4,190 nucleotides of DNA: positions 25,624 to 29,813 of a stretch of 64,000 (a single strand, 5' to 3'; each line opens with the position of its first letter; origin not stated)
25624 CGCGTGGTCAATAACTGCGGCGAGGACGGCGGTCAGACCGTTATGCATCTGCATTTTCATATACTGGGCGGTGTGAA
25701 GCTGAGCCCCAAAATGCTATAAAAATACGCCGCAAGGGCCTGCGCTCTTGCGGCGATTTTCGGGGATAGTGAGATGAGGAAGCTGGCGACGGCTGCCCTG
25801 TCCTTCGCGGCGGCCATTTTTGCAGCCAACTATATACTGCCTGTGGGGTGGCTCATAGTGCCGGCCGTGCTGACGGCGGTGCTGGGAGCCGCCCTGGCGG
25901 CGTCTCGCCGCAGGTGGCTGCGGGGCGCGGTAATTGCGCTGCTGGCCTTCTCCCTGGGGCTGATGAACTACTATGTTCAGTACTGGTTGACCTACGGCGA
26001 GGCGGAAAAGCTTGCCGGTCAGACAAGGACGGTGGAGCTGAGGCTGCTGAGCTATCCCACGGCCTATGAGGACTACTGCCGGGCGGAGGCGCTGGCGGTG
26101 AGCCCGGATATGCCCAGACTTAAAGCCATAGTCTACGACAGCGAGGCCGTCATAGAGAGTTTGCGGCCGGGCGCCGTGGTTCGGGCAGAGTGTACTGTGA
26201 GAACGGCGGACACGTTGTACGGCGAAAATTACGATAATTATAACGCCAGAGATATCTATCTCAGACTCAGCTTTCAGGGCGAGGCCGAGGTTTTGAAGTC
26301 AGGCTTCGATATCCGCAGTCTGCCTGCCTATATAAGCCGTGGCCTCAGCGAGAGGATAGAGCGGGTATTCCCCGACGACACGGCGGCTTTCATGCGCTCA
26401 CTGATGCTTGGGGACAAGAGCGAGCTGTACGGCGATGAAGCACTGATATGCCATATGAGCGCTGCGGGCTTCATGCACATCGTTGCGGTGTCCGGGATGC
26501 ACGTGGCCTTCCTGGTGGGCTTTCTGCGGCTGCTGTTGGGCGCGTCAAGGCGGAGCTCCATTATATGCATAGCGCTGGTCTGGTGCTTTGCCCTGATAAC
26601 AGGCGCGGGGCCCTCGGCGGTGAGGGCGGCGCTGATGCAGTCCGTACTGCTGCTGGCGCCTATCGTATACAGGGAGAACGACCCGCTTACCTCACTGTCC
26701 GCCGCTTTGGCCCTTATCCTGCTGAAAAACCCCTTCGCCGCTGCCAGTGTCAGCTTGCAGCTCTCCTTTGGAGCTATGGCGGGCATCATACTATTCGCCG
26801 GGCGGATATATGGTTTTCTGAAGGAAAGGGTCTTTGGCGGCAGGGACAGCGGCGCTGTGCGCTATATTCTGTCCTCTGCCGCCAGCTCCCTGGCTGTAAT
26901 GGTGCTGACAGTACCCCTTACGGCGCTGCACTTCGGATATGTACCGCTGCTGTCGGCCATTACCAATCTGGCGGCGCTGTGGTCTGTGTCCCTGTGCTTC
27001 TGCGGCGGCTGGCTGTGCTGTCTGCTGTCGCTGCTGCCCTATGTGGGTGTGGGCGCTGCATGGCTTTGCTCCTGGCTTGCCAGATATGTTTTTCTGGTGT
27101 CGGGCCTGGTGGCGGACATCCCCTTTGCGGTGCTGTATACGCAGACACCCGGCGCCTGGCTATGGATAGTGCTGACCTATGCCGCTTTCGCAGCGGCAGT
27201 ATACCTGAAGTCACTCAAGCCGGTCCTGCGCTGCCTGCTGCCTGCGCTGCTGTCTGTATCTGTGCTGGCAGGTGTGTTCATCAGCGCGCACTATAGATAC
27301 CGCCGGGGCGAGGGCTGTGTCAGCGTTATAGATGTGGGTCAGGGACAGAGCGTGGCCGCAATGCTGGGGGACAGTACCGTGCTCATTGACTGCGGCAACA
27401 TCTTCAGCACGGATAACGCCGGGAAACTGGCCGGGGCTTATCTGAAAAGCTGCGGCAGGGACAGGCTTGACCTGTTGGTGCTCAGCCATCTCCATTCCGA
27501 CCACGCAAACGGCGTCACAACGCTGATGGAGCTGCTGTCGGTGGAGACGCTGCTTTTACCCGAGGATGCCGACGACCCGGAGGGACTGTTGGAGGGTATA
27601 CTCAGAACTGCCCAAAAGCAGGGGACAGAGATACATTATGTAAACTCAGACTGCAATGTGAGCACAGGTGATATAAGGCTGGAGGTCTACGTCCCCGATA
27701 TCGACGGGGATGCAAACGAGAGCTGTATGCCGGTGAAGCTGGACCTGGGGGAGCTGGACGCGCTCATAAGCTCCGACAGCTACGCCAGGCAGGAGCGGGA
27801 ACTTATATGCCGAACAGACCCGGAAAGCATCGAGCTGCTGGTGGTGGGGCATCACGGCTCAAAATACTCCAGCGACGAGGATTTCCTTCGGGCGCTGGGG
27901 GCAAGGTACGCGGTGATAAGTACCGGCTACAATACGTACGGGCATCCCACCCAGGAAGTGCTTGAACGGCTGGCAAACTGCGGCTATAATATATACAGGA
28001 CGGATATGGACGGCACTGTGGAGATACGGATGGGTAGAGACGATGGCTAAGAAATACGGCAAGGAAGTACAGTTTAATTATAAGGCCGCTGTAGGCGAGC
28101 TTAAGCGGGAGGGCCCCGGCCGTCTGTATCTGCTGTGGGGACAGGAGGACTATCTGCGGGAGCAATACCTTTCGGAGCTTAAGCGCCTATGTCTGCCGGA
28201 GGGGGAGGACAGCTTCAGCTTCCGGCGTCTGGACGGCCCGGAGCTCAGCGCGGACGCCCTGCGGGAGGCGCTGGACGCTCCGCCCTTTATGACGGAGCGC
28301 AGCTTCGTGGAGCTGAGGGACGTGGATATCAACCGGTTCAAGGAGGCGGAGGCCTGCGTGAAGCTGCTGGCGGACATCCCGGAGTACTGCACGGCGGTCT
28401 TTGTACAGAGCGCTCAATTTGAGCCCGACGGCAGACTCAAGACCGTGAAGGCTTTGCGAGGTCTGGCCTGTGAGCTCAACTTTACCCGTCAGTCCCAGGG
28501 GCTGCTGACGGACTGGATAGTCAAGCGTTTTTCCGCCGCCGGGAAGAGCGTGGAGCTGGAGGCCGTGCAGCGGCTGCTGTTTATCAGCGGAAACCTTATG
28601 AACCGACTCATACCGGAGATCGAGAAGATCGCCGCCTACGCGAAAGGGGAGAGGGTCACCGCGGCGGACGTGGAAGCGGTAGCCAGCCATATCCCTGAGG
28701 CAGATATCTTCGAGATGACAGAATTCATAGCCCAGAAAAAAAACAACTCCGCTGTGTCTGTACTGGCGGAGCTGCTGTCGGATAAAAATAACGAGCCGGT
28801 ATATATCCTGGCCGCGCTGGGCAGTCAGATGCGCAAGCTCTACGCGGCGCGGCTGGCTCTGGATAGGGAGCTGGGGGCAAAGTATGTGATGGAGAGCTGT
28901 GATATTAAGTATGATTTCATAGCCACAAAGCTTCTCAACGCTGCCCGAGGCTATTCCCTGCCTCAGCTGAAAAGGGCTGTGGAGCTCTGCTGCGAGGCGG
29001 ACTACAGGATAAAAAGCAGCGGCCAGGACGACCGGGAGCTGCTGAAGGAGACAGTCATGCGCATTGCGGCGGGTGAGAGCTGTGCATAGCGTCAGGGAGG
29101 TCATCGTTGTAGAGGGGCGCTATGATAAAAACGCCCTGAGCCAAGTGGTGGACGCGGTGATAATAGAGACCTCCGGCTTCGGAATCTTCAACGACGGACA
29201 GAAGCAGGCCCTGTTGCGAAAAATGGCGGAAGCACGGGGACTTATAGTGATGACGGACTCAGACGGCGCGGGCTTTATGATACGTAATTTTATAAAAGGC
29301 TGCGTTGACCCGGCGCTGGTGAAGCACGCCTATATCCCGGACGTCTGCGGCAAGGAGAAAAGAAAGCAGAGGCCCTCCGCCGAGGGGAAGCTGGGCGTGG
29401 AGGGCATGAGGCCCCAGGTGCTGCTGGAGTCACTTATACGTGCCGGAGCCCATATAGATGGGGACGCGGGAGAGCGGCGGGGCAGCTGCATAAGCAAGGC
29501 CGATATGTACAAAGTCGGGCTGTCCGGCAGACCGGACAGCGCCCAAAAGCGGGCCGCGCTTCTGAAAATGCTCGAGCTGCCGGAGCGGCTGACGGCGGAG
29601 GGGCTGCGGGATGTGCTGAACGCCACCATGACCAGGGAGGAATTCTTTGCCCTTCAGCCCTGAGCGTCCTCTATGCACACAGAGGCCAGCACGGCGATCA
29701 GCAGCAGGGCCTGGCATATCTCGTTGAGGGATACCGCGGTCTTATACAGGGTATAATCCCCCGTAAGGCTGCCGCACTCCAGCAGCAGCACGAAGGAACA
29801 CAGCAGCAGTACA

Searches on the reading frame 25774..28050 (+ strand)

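Call 40: search_protein_families(library=pfam, proteins=[window:25774-28050:+], max_evalue=0.00001)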
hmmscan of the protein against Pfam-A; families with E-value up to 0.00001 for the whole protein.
window:25774-28050:+ (758 aa): 2 families
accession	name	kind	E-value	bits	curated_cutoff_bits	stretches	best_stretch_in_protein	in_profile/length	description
PF03772.21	Competence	-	3.8e-47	161.4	23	1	210-479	1-268/270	Competence protein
PF00753.33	Lactamase_B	-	1.9e-09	38.2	22.7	1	531-718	13-195/196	Metallo-beta-lactamase superfamily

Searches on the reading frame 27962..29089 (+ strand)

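Call 40: search_protein_families(library=pfam, proteins=[window:27962-29089:+], max_evalue=0.00001)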
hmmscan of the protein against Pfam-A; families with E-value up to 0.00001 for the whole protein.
window:27962-29089:+ (375 aa): 2 families
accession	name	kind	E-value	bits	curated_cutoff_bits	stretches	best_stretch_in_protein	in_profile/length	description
PF21694.2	DNA_pol3_delta_C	-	1.8e-18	67.1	27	1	246-366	1-119/121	DNA polymerase III delta subunit, C-terminal domain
PF06144.19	DNA_pol3_delta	-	8.6e-08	32.7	21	1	56-173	1-122/124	DNA polymerase III, delta subunit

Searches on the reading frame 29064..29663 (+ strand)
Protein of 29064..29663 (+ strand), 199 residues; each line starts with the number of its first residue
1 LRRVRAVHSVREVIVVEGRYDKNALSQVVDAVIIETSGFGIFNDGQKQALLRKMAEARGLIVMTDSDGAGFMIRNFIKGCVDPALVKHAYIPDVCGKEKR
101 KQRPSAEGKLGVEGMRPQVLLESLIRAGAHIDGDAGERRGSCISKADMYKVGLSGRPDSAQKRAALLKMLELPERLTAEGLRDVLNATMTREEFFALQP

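Call 40: search_protein_families(library=pfam, proteins=[window:29064-29663:+], max_evalue=0.00001)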
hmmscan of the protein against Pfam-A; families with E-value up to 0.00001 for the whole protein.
window:29064-29663:+ (199 aa): 2 families
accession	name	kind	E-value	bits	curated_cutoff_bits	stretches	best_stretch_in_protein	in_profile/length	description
PF13331.11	DUF4093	-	5.1e-18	65.8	25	1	109-195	1-83/86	Domain of unknown function (DUF4093)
PF13662.12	Toprim_4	-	4.2e-06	27.3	25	1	12-79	2-72/85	Toprim domain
